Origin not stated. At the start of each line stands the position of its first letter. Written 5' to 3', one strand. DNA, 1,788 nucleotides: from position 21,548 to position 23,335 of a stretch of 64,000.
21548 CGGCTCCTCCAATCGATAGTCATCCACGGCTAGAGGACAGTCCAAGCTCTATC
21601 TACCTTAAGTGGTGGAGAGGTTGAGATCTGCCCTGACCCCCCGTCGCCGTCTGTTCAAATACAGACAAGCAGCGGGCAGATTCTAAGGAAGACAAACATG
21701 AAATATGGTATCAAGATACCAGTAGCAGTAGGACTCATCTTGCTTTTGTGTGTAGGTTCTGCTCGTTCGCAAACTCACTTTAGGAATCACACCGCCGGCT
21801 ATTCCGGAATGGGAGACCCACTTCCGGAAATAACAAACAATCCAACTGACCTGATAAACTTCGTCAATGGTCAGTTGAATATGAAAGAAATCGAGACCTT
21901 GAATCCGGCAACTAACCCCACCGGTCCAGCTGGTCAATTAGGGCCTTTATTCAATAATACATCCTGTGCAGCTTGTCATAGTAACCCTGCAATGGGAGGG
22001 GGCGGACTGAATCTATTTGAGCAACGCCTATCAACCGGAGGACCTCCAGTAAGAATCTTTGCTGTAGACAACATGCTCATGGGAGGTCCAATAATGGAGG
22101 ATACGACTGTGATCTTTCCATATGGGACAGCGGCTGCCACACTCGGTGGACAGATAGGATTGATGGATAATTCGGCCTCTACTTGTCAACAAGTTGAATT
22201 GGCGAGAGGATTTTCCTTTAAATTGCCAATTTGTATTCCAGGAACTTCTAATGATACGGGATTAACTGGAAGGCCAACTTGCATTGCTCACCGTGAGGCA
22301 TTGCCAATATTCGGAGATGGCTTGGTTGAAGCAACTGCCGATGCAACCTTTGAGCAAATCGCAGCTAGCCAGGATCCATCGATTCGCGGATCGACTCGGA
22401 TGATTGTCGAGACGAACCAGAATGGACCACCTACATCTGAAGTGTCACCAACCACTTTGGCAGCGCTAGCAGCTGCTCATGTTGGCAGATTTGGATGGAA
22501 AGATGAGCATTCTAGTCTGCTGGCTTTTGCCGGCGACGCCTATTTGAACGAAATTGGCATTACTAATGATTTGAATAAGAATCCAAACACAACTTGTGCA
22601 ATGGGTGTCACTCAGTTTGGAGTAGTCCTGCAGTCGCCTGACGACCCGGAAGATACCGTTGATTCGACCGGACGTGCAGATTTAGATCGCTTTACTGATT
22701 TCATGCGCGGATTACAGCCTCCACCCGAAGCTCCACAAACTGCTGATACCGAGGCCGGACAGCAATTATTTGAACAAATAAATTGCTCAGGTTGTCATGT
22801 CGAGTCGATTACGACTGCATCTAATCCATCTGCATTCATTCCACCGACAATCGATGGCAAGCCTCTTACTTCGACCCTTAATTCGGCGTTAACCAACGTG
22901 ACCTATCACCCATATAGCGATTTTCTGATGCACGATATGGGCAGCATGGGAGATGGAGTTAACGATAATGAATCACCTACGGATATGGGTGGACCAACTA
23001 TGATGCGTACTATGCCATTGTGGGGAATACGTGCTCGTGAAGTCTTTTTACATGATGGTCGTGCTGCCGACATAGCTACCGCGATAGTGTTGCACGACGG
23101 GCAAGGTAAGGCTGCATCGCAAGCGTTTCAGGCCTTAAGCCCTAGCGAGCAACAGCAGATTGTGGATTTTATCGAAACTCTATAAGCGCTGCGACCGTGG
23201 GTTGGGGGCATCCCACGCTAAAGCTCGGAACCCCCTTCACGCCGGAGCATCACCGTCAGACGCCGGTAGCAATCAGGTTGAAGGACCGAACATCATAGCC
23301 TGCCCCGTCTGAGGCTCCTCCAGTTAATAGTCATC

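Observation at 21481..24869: Tandem DUF1111 di-heme peroxidase paralogs with divergent codon usage but a conserved structured 5' leader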

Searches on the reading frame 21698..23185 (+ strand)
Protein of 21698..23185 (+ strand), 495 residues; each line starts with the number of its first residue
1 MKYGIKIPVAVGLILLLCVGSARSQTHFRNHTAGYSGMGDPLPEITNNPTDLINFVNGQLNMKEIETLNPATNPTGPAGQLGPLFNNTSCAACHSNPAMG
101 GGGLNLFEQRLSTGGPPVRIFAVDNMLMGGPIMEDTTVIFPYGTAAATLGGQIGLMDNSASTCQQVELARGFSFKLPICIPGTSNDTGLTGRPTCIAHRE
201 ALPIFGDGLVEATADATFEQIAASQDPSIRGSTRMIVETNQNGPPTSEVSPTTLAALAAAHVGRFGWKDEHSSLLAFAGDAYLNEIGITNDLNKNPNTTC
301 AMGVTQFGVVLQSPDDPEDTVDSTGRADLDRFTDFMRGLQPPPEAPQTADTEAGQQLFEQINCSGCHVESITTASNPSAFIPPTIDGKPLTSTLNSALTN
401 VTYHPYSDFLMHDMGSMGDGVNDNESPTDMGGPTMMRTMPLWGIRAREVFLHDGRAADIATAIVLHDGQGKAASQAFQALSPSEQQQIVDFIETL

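Call 10: search_protein_families(library=pfam, proteins=[window:21698-23185:+], max_evalue=0.01)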
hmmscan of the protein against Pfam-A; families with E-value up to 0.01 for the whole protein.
window:21698-23185:+ (495 aa): 3 families
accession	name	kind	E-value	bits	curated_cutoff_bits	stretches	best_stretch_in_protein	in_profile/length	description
PF06537.16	DHOR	-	2.4e-33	115.8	22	1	196-495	212-499/499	Di-haem oxidoreductase, putative peroxidase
PF00034.26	Cytochrom_C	-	2.7e-08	35.4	21.3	1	352-438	2-33/90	Cytochrome c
PF13442.11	Cytochrome_CBB3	-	7e-08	33.1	27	0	350-383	2-25/68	Cytochrome C oxidase, cbb3-type, subunit III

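Call 14: find_homologous_proteins(query=window:21698-23182:+, max_evalue=1e-20)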
Query window:21698-23182:+ (495 aa): 2340 proteins with E <= 1e-20 among 8000 candidates; the best 120 are listed.
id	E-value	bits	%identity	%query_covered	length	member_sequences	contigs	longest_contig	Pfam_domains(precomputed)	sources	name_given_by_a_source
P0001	0.0e+0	1130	100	100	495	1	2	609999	PF06537.17,PF13442.12,PF00034.27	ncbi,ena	-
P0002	0.0e+0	1126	100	100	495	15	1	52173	PF06537.17,PF13442.12,PF00034.27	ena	-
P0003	0.0e+0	1126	100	100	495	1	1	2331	PF06537.17,PF13442.12,PF00034.27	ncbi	-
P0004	0.0e+0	1122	99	100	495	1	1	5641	PF06537.17,PF13442.12,PF00034.27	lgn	-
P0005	4.6e-286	967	85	100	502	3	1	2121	PF06537.17,PF13442.12,PF00034.27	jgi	-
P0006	6.6e-282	954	83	100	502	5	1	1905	PF06537.17,PF13442.12,PF00034.27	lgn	-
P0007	1.2e-276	936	82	100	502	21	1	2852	PF06537.17,PF13442.12,PF00034.27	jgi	jgi:CxxC motif-containing protein (DUF1111 family)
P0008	1.0e-257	874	77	99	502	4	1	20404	PF06537.17,PF13442.12,PF00034.27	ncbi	-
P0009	1.1e-256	870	76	100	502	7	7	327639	PF06537.17,PF13442.12,PF00034.27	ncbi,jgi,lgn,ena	-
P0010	6.1e-253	858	75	98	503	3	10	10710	PF06537.17,PF13442.12,PF00034.27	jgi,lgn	jgi:CxxC motif-containing protein (DUF1111 family)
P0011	2.9e-240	816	99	73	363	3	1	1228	PF06537.17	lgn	-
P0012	3.9e-217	740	67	100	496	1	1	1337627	PF06537.17,PF00034.27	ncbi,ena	-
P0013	2.2e-211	721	64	100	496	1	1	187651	PF06537.17,PF13442.12,PF00034.27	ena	-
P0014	1.5e-208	712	66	95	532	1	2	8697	PF06537.17,PF13442.12,PF00034.27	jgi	jgi:CxxC motif-containing protein (DUF1111 family)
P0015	3.4e-206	704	64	98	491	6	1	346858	PF06537.17,PF13442.12,PF00034.27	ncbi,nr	ncbi:MAG TPA: di-heme oxidoredictase family protein [Candidatus Binataceae bacterium]|nr:di-heme oxi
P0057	4.0e-132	460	51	93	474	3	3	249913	PF06537.17,PF00034.27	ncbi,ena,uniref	ncbi:di-heme oxidoredictase family protein [Candidatus Binatus sp.]|uniref:di-heme oxidoredictase fa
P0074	2.3e-128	447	50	93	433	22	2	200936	PF06537.17,PF00034.27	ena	-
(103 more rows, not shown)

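Call 16: find_encoding_contigs(protein=P0009, flank=3000, max_places=6)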
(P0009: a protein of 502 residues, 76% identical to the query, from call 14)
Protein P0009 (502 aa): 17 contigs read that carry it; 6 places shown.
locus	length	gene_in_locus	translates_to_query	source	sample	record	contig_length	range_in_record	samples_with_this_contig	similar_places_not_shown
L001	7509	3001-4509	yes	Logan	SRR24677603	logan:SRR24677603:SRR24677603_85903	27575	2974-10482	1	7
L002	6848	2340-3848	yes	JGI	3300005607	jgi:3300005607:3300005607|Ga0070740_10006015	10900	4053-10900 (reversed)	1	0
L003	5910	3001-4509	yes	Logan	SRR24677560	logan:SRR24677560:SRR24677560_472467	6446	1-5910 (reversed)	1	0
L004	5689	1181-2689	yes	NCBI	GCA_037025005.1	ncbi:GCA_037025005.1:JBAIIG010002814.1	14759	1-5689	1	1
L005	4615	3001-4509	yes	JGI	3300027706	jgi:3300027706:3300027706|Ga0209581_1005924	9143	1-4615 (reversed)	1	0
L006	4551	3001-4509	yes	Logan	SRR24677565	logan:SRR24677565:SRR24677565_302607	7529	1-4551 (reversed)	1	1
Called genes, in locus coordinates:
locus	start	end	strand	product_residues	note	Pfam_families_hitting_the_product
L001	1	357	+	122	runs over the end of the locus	PF00072:Response_reg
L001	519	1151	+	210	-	-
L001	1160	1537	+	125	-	-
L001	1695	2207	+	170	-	PF04972:BON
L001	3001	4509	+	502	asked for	PF00034:Cytochrom_C (faint), PF13442:Cytochrome_CBB3 (faint), PF06537:DHOR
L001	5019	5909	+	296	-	PF00296:Bac_luciferase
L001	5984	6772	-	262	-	-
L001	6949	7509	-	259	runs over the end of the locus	PF00106:adh_short, PF08659:KR, PF13561:adh_short_C2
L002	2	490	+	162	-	?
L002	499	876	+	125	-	-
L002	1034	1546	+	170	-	PF04972:BON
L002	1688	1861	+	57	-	-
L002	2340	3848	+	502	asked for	PF00034:Cytochrom_C (faint), PF13442:Cytochrome_CBB3 (faint), PF06537:DHOR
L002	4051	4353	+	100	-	-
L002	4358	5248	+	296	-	PF00296:Bac_luciferase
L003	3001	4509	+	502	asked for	PF00034:Cytochrom_C (faint), PF13442:Cytochrome_CBB3 (faint), PF06537:DHOR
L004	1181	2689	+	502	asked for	PF00034:Cytochrom_C (faint), PF13442:Cytochrome_CBB3 (faint), PF06537:DHOR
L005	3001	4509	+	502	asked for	PF00034:Cytochrom_C (faint), PF13442:Cytochrome_CBB3 (faint), PF06537:DHOR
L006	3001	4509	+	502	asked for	PF00034:Cytochrom_C (faint), PF13442:Cytochrome_CBB3 (faint), PF06537:DHOR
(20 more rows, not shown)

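Call 17: find_encoding_contigs(protein=P0012, flank=3000, max_places=3)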
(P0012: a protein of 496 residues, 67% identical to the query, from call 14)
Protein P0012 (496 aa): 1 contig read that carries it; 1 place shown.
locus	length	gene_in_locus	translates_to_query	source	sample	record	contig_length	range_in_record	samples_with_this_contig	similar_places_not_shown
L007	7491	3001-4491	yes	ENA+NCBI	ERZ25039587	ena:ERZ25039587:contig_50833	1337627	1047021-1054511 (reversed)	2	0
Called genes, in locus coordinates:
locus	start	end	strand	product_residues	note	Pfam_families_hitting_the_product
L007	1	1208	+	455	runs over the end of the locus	PF13660:DUF4147, PF05161:MOFRL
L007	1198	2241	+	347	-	PF00180:Iso_dh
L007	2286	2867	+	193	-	-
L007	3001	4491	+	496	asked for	PF00034:Cytochrom_C (faint), PF06537:DHOR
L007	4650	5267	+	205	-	PF00174:Oxidored_molyb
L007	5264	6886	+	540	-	PF01266:DAO, PF12831:FAD_oxidored (faint), PF16901:DAO_C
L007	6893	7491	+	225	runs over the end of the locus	PF00730:HhH-GPD, PF00633:HHH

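Call 18: find_encoding_contigs(protein=P0015, flank=3000, max_places=3)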
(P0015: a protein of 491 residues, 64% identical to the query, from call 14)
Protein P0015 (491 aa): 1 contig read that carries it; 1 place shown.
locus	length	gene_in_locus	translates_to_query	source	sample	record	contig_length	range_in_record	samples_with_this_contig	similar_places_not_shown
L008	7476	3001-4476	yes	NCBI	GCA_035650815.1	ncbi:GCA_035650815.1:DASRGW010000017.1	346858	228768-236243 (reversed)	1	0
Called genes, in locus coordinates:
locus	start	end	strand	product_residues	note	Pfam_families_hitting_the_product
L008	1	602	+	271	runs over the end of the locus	PF00561:Abhydrolase_1, PF12146:Hydrolase_4, PF12697:Abhydrolase_6, PF00561:Abhydrolase_1 (weak)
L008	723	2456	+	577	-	PF04675:DNA_ligase_A_N, PF01068:DNA_ligase_A_M, PF04679:DNA_ligase_A_C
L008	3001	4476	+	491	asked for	PF13442:Cytochrome_CBB3 (faint), PF00034:Cytochrom_C (faint), PF06537:DHOR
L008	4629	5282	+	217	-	PF02798:GST_N, PF13417:GST_N_3, PF13409:GST_N_2, PF00043:GST_C, PF13410:GST_C_2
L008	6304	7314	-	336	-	PF00126:HTH_1, PF03466:LysR_substrate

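Call 19: find_encoding_contigs(protein=P0057, flank=3000, max_places=3)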
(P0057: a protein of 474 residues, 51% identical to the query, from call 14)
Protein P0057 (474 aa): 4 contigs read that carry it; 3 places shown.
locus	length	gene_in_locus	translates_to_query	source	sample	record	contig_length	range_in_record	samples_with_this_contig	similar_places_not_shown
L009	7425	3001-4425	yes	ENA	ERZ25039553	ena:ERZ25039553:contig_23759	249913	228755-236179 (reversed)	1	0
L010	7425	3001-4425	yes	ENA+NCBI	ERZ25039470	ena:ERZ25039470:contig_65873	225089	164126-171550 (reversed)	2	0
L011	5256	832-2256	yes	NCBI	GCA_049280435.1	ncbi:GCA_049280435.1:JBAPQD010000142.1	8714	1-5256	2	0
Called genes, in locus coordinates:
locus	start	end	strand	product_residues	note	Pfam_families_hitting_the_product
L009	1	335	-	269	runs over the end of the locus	PF13580:SIS_2 (faint), PF01380:SIS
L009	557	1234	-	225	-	PF00294:PfkB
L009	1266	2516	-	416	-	PF00701:DHDPS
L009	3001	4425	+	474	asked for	PF00034:Cytochrom_C (faint), PF06537:DHOR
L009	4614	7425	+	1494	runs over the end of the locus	PF00270:DEAD, PF00271:Helicase_C, PF19306:WHD_Lhr, PF08494:DEAD_assoc, PF06224:AlkZ-like (weak), PF23236:WHD_2nd_Lhr, PF23235:WHD_3rd_Lhr, PF23234:WHD_4th_Lhr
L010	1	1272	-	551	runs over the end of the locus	PF00294:PfkB, PF13580:SIS_2 (faint), PF01380:SIS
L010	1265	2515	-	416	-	PF00701:DHDPS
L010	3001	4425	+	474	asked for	PF00034:Cytochrom_C (faint), PF06537:DHOR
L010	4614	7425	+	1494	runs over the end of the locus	PF00270:DEAD, PF00271:Helicase_C, PF19306:WHD_Lhr, PF08494:DEAD_assoc, PF06224:AlkZ-like (weak), PF23236:WHD_2nd_Lhr, PF23235:WHD_3rd_Lhr, PF23234:WHD_4th_Lhr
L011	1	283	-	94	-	?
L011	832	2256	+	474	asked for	PF00034:Cytochrom_C (faint), PF06537:DHOR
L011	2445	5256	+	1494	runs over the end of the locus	PF00270:DEAD, PF00271:Helicase_C, PF19306:WHD_Lhr, PF08494:DEAD_assoc, PF06224:AlkZ-like (weak), PF23236:WHD_2nd_Lhr, PF23235:WHD_3rd_Lhr, PF23234:WHD_4th_Lhr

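Call 22: find_encoding_contigs(protein=P0008, flank=3000, max_places=3)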
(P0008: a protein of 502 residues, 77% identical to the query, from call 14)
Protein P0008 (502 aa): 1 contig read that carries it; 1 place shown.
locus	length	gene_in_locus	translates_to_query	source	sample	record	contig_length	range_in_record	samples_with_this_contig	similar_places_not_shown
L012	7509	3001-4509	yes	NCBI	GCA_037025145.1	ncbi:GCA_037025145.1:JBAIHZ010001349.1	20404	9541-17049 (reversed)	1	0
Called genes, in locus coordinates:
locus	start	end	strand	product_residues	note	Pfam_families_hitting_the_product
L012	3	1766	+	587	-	PF07732:Cu-oxidase_3, PF00394:Cu-oxidase, PF07731:Cu-oxidase_2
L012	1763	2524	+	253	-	PF05275:CopB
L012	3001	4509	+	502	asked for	PF00034:Cytochrom_C (faint), PF13442:Cytochrome_CBB3 (faint), PF06537:DHOR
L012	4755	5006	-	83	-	-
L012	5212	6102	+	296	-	PF00296:Bac_luciferase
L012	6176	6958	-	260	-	-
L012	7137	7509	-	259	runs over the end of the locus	PF00106:adh_short, PF08659:KR, PF13561:adh_short_C2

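Call 23: find_encoding_contigs(protein=P0007, flank=3000, max_places=3)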
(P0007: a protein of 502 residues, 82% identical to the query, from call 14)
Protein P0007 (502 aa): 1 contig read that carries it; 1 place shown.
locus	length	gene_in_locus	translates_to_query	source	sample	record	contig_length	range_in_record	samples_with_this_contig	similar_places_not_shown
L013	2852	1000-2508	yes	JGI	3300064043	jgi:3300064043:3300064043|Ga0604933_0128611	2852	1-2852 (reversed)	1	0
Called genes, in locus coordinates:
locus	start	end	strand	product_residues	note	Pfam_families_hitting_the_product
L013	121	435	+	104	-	-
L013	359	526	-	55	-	-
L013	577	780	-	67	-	-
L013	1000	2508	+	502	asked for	PF13442:Cytochrome_CBB3 (faint), PF00034:Cytochrom_C (faint), PF06537:DHOR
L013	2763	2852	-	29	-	?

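Call 24: find_encoding_contigs(protein=P0001, flank=6000, max_places=4)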
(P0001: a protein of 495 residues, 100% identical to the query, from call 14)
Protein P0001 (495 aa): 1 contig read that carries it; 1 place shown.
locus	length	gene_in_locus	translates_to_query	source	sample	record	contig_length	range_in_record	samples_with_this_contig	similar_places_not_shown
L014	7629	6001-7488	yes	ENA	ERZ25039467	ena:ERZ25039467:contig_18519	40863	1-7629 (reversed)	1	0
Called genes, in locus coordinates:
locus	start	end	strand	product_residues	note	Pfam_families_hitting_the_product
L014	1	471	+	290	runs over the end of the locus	PF00701:DHDPS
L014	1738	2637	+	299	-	-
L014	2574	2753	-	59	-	-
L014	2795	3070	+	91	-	-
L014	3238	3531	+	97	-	-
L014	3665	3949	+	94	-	-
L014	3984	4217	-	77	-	-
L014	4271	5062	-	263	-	-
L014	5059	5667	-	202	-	-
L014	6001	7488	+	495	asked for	PF13442:Cytochrome_CBB3 (faint), PF00034:Cytochrom_C (faint), PF06537:DHOR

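Call 37: find_encoding_contigs(protein=P0074, flank=5000, max_places=4)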
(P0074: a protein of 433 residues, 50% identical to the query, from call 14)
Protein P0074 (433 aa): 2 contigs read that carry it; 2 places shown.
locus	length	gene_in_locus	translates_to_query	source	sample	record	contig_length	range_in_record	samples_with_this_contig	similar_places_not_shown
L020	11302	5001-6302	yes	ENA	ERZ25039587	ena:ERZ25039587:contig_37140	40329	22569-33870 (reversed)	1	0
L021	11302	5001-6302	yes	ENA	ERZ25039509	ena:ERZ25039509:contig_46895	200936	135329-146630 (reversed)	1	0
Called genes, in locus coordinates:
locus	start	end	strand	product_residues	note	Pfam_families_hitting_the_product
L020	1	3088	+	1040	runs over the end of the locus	PF00873:ACR_tran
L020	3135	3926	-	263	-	-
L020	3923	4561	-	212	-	-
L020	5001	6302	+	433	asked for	PF00034:Cytochrom_C (faint), PF06537:DHOR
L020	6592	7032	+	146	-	PF03928:HbpS-like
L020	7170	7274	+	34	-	-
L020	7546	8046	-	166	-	-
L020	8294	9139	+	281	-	PF03976:PPK2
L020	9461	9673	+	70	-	-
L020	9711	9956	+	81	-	-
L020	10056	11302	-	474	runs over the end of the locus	PF07396:Porin_O_P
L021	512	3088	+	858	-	PF00873:ACR_tran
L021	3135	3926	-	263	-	-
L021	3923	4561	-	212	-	-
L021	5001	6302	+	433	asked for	PF00034:Cytochrom_C (faint), PF06537:DHOR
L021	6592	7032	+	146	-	PF03928:HbpS-like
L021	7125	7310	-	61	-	-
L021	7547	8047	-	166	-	-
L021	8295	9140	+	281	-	PF03976:PPK2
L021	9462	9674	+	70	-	-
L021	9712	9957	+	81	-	-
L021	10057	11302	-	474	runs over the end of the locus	PF07396:Porin_O_P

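Call 70: find_encoding_contigs(protein=P0002, flank=3500, max_places=4)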
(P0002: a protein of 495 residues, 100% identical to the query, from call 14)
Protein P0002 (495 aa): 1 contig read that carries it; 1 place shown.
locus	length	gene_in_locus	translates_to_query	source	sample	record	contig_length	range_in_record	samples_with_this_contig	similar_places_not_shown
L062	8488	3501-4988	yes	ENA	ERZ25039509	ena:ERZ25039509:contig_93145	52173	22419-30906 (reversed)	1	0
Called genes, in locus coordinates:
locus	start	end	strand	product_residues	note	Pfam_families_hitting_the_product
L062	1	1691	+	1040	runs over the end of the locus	PF00873:ACR_tran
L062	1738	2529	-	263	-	-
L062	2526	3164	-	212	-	-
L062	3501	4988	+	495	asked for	PF13442:Cytochrome_CBB3 (faint), PF00034:Cytochrom_C (faint), PF06537:DHOR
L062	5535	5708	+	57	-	-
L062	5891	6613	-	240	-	-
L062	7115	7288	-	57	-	-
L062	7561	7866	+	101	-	-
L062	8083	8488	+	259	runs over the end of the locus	PF01695:IstB_IS21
